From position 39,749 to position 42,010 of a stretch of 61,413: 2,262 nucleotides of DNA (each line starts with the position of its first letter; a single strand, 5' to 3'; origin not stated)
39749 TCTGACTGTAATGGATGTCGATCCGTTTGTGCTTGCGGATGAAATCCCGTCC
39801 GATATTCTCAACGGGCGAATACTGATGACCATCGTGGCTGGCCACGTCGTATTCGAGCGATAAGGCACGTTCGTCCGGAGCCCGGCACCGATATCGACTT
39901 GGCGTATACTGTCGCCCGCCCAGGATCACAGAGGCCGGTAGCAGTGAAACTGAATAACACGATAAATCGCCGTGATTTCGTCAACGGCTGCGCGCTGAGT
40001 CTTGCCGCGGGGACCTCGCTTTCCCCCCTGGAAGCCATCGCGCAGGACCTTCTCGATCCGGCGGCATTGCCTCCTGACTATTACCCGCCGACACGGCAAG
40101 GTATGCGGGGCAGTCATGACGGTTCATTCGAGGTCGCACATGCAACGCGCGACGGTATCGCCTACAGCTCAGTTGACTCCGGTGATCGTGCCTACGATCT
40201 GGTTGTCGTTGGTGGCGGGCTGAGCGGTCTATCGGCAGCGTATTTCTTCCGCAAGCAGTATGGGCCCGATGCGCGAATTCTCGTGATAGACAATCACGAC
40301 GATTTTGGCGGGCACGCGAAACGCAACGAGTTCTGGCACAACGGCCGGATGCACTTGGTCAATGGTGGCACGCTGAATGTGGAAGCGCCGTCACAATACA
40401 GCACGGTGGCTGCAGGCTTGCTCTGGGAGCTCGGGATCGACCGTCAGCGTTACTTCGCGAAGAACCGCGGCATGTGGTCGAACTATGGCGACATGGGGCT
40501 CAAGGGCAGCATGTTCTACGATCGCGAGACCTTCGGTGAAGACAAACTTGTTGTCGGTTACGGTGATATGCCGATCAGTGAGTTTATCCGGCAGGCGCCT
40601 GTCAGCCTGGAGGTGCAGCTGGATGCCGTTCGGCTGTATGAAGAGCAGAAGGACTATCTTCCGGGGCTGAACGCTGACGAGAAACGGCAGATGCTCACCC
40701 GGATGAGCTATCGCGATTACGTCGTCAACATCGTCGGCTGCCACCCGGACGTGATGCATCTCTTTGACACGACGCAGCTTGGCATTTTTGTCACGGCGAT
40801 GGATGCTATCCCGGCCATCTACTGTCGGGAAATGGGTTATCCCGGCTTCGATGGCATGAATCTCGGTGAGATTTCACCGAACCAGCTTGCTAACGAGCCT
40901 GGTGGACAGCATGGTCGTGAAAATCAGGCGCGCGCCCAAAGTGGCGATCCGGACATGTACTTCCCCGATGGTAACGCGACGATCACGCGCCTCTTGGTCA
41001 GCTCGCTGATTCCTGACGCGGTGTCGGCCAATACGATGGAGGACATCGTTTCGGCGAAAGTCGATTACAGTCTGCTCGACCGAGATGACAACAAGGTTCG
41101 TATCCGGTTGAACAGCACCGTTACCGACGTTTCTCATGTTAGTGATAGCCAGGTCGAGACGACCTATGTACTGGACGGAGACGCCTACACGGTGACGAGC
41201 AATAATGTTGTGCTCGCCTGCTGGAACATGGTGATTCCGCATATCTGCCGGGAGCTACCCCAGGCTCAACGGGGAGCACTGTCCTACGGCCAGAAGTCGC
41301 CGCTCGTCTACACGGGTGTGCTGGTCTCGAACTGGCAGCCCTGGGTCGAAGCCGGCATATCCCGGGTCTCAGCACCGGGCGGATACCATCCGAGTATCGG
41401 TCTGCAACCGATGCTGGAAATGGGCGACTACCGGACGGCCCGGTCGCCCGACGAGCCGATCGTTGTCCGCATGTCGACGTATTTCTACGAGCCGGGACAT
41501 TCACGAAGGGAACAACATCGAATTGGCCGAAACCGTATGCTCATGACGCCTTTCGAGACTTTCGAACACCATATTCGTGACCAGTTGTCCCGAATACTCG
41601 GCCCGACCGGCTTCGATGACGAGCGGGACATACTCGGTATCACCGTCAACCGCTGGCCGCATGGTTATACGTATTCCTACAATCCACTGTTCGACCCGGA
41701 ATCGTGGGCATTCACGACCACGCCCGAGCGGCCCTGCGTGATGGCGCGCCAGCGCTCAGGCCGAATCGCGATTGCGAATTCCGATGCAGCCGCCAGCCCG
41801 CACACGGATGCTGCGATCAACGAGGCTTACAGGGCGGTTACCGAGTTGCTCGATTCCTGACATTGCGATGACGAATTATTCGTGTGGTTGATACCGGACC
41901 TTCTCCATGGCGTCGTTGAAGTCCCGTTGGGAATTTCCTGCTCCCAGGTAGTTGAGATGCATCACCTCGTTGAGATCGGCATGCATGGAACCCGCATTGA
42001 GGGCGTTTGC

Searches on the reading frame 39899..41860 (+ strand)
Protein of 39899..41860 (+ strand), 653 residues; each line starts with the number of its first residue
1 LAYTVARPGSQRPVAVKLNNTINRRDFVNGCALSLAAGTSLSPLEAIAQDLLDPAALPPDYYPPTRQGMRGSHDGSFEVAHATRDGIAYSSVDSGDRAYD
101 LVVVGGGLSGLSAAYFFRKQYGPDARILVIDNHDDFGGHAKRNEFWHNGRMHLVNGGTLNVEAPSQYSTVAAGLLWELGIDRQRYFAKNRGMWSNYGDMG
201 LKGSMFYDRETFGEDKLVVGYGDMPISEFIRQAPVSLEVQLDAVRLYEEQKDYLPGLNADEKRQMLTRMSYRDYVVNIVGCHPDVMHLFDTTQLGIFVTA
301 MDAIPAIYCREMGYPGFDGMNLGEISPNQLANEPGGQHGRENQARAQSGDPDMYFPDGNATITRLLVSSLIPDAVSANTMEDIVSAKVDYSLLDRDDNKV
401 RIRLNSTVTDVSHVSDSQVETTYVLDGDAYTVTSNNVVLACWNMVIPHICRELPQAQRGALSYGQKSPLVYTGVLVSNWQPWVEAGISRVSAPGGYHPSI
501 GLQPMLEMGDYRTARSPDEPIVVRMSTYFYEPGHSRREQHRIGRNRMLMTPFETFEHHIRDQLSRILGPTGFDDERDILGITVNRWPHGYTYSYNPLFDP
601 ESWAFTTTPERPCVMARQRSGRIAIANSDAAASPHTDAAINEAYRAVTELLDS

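Call 3: search_protein_families(library=pfam, proteins=[window:39899-41860:+], max_evalue=0.01)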
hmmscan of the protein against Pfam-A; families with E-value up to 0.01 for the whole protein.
window:39899-41860:+ (653 aa): 7 families
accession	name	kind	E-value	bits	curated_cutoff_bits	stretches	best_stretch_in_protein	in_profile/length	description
PF13450.12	NAD_binding_8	-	2.3e-11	44.2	21.9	1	103-166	1-57/68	NAD(P)-binding Rossmann-like domain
PF01266.30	DAO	-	3.6e-07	30.5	27.9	1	100-143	1-42/353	FAD dependent oxidoreductase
PF01946.23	Thi4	-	3.2e-05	23.7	26.2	1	99-140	18-57/235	Thi4 family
PF13454.12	NAD_binding_9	-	0.00023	21.6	21.8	0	102-156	1-53/155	FAD-NAD(P)-binding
PF00890.30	FAD_binding_2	-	0.0006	19.5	20.4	1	100-140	1-38/414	FAD binding domain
PF07992.20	Pyr_redox_2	-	0.00061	19.7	26.1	0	99-131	1-30/291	Pyridine nucleotide-disulphide oxidoreductase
PF00070.33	Pyr_redox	-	0.00098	20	22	0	101-122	2-22/82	Pyridine nucleotide-disulphide oxidoreductase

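Call 40: search_protein_families(library=ncbifam, proteins=[window:39899-41860:+], max_evalue=0.001)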
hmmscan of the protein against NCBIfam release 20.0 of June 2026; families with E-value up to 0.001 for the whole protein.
window:39899-41860:+ (653 aa): 5 families
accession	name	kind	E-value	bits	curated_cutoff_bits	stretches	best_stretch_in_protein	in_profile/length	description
NF053556.1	prodigi_MAP_PigB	equivalog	4.9e-11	41.7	850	1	93-181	149-227/659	prodigiosin MAP biosynthesis oxidoreductase PigB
NF008841.0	PRK11883.1-1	equivalog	1.4e-07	30.8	517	1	100-142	5-47/453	protoporphyrinogen oxidase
TIGR00562.1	proto_IX_ox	equivalog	1.9e-05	23.5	97.85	1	100-141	4-44/470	protoporphyrinogen oxidase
NF040505.1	ArsO_flavin_mono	equivalog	0.00028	20.5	425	1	99-141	1-40/346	ArsO family NAD(P)H-dependent flavin-containing monooxygenase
NF005560.0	PRK07233.1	equivalog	0.00035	19.5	252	0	101-145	3-44/435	hypothetical protein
